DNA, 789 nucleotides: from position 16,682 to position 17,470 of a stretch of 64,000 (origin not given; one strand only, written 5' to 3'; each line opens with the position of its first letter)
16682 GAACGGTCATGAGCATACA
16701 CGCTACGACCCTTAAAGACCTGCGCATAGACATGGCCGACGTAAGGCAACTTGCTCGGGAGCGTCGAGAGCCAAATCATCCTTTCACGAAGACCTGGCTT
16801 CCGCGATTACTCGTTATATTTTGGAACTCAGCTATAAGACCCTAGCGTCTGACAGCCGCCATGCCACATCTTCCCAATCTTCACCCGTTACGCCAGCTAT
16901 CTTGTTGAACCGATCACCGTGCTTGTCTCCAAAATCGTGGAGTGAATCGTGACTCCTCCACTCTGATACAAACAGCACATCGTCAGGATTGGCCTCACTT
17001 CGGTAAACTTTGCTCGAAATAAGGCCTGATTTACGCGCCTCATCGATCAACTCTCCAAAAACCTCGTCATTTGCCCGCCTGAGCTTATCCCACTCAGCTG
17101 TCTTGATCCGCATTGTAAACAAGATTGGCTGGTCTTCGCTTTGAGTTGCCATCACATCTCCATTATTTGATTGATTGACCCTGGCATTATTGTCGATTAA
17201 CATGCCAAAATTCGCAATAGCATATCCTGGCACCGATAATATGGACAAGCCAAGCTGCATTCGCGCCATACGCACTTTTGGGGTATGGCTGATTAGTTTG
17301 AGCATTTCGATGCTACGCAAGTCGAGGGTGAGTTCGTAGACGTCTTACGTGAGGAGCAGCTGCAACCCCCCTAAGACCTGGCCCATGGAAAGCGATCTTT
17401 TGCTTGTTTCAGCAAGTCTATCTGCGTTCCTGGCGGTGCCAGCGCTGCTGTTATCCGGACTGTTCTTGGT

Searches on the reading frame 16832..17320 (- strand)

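Call 72: search_protein_families(library=pfam, max_evalue=0.001, proteins=[window:16832-17320:-])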
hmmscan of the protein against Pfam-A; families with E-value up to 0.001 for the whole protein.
window:16832-17320:- (162 aa): 1 family
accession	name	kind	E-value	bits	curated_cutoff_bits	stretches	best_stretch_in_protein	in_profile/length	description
PF03992.22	ABM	-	0.00012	22.6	23.1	1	86-129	20-65/78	Antibiotic biosynthesis monooxygenase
